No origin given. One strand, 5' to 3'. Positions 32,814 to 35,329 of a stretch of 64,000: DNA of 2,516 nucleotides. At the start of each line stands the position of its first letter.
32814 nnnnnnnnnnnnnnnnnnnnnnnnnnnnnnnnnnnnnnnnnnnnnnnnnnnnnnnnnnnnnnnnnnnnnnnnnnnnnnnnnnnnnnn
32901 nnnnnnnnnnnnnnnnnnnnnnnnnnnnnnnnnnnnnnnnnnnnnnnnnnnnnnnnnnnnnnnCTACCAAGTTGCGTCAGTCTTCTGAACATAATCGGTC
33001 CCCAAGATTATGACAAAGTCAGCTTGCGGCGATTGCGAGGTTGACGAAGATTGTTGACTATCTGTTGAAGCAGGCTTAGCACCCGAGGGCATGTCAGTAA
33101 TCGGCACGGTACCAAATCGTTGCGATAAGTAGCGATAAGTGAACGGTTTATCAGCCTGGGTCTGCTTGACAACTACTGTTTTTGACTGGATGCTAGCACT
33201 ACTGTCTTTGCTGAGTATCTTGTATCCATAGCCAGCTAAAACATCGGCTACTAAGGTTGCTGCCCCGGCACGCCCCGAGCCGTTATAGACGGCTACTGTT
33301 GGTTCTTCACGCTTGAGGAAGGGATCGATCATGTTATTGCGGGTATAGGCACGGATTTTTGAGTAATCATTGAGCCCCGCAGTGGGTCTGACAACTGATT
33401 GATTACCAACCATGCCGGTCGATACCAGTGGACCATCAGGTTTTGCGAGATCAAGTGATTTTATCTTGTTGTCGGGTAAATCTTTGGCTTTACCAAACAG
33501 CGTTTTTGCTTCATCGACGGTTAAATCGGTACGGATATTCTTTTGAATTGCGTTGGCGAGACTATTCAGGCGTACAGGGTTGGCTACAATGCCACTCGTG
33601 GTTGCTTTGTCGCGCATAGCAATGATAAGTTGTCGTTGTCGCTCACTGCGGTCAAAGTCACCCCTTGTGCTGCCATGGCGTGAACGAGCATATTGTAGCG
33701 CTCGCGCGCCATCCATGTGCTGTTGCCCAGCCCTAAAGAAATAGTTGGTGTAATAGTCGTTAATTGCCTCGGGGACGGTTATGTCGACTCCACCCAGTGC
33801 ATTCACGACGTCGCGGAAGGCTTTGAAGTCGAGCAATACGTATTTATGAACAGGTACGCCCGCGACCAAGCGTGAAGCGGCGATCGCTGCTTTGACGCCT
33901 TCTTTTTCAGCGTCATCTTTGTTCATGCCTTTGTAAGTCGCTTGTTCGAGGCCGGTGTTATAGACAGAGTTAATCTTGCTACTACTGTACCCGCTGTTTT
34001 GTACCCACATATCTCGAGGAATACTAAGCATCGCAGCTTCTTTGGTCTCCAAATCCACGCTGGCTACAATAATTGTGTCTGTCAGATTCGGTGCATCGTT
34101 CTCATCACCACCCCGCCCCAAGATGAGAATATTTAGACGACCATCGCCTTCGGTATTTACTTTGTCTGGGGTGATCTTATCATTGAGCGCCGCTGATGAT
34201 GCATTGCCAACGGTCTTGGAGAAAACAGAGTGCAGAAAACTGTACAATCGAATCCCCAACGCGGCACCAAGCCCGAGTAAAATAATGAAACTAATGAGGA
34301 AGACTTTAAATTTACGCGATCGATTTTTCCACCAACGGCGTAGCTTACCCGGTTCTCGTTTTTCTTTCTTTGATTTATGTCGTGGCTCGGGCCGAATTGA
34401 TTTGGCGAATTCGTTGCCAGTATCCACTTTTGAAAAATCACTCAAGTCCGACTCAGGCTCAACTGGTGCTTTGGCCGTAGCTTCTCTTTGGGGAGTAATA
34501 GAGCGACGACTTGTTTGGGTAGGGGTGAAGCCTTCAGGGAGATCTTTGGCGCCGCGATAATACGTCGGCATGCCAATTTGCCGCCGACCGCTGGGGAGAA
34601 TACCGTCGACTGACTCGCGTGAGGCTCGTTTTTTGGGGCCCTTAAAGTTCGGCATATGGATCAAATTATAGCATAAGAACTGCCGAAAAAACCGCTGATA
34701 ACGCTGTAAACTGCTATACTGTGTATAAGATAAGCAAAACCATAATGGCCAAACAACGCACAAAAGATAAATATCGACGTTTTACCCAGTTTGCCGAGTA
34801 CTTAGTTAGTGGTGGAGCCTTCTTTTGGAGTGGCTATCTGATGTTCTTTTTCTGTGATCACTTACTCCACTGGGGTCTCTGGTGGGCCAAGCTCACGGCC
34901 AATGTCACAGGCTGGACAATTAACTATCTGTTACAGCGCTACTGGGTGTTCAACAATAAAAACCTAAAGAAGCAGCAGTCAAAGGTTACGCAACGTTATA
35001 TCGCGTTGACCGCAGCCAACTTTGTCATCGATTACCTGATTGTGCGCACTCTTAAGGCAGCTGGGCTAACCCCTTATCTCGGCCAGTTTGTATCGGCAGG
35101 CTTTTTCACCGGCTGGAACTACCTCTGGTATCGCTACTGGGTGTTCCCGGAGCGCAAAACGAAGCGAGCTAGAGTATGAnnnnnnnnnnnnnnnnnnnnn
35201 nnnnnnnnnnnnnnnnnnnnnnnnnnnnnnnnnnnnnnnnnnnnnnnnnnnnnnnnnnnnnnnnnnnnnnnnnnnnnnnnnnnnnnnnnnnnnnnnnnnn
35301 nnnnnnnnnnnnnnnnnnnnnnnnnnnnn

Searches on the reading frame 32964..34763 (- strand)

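Call 9: search_protein_families(library=pfam, proteins=[window:32964-34763:-], max_evalue=0.01)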
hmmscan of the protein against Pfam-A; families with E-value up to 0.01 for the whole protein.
window:32964-34763:- (599 aa): 2 families
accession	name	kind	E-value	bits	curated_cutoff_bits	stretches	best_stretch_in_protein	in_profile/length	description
PF03816.19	LytR_cpsA_psr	-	2.2e-38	132.2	24.6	1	228-387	2-148/150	LytR_cpsA_psr family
PF13399.11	LytR_C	-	1.4e-08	36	22.2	1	489-591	3-86/86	LytR cell envelope-related transcriptional attenuator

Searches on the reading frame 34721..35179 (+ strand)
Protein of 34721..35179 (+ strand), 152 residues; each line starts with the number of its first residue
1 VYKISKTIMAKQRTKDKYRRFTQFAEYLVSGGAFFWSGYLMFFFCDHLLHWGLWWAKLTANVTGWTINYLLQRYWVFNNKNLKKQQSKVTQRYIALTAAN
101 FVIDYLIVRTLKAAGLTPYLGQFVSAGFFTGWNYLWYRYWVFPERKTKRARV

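Call 9: search_protein_families(library=pfam, proteins=[window:34721-35179:+], max_evalue=0.01)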
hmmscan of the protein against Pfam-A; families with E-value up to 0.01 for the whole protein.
window:34721-35179:+ (152 aa): 1 family
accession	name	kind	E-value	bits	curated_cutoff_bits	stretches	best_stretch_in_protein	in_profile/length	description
PF04138.20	GtrA_DPMS_TM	-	2.6e-16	60.3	26.1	1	27-142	2-117/117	GtrA/DPMS, transmembrane domain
